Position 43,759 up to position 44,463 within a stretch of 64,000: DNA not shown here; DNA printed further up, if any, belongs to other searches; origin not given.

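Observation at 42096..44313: Three-gene module: RimK-like ATP-grasp ligase, divergent ATP-grasp paralogue and retropepsin-like aspartic protease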

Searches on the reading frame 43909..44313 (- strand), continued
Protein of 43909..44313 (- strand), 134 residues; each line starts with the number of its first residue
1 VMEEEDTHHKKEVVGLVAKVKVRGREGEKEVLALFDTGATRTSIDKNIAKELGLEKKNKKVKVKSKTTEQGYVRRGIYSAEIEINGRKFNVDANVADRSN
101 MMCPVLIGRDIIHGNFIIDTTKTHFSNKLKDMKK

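Call 76: predict_structure(alignment_id=A4)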
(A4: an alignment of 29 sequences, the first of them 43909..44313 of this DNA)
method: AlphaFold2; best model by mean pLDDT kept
length: 134 residues; sequences in the alignment: 29
mean_pLDDT: 90.5   pTM: 0.81
mean pLDDT of the five models: 90.5, 90.0, 85.9, 82.3, 80.1
residues with pLDDT >= 90: 103; 70-90: 21; 50-70: 5; < 50: 5
segments of 3 or more residues with pLDDT < 50: 1-3
pLDDT, mean of each block of 10 residues (from residue 1): 54 94 97 95 97 96 89 94 96 94 95 94 85 79
secondary structure, 60 per line:
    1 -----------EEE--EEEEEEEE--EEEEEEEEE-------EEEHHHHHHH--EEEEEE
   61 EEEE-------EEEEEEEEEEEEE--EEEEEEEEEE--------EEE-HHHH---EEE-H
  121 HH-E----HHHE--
elements in order: E12-14 E17-24 E27-35 E43-45 H46-52 E55-64 E72-84 E87-96 E105-107 H109-112 E116-118
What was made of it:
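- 43909..44313 (-): RimB-like retropepsin (clan AA aspartic peptidase), first gene of the operon. It is 134 aa from the GTG start, and 133 aa if translation begins at the ATG at 44310. The catalytic Asp is D36, in the motif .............. The second signature is VLIGRDI. The N-terminus is charged and shows no signal peptide. The AF2 model has pLDDT 90.5 (call 76).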

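Call 78: fold_search(model_id=the predicted structure, library=pdb)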
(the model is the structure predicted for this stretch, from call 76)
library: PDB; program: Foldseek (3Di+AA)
matches with E <= 10: 817; with E <= 0.001: 94
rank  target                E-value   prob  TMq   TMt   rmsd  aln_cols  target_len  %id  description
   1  9g58_B                2.4e-06  1.00  0.52  0.54   9.0       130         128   18  Pseudomonas fluorescens periplasmic aspartic peptidase Pfl01_1762 (RloA) (released 2025-04-09)
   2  9g59_A                3.3e-06  1.00  0.55  0.57   8.4       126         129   17  Pseudomonas aeruginosa periplasmic aspartic peptidase PA0462 (RloA2) (released 2025-04-09)
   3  9g58_A                6.3e-06  1.00  0.54  0.55   8.8       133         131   19  Pseudomonas fluorescens periplasmic aspartic peptidase Pfl01_1762 (RloA) (released 2025-04-09)
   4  2pma_B                7.9e-06  1.00  0.52  0.55   9.6       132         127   20  Structural Genomics, the crystal structure of a protein Lpg0085 with unknown function (DUF785) from Legionella pneumop (released 2007-05-22)
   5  2pma_A                8.4e-06  1.00  0.54  0.56   9.6       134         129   19  Structural Genomics, the crystal structure of a protein Lpg0085 with unknown function (DUF785) from Legionella pneumop (released 2007-05-22)
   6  4z2z_B                1.3e-05  1.00  0.49  0.48   4.5       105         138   22  New crystal structure of yeast Ddi1 aspartyl protease reveals substrate engagement mode (released 2016-04-13)
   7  9g59_B                1.7e-05  1.00  0.55  0.52   9.3       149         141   15  Pseudomonas aeruginosa periplasmic aspartic peptidase PA0462 (RloA2) (released 2025-04-09)
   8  3el9_A                2.0e-05  1.00  0.47  0.61   3.6        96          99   25  Crystal structure of atazanavir (ATV) in complex with a multidrug HIV-1 protease (V82T/I84V) (released 2009-09-01)
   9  4njt_A                2.7e-05  1.00  0.47  0.61   3.4        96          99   25  Crystal structure of multidrug-resistant clinical isolate A02 HIV-1 protease in complex with darunavir (released 2014-04-02)
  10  3ttp_A                3.2e-05  1.00  0.52  0.69   2.4        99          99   24  Structure of multiresistant HIV-1 protease in complex with darunavir (released 2012-09-26)
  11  6opt_A                3.4e-05  1.00  0.48  0.61   3.5        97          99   24  HIV-1 Protease NL4-3 V82F, I84V Mutant in complex with darunavir (released 2019-09-04)
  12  7d66_F                3.8e-05  1.00  0.48  0.53   4.3       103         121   18  Crystal structure of retroviral protease-like domain of Ddi1 from Toxoplasma gondii (released 2022-02-09)
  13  4dqb_A                4.0e-05  1.00  0.50  0.64   3.2       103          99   25  Crystal Structure of wild-type HIV-1 Protease in Complex with DRV (released 2012-03-07)
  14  3oxv_A                4.2e-05  1.00  0.48  0.61   3.5        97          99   26  Crystal Structure of HIV-1 I50V, A71 Protease in Complex with the protease inhibitor amprenavir. (released 2011-09-28)
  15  7d66_C                4.5e-05  1.00  0.53  0.56   3.6       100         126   21  Crystal structure of retroviral protease-like domain of Ddi1 from Toxoplasma gondii (released 2022-02-09)
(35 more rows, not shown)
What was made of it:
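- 43909..44313 (-): Top Foldseek hits are RloA 9g58/9g59 and Lpg0085 2pma, then DDI1 and HIV protease (call 78).
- Closest known: Pseudomonas RloA-RloB-RloC operon. Same: A retropepsin of the same structural group is paired with a RimK-related ATP-grasp protein; RloA is the top Foldseek hit (call 78).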
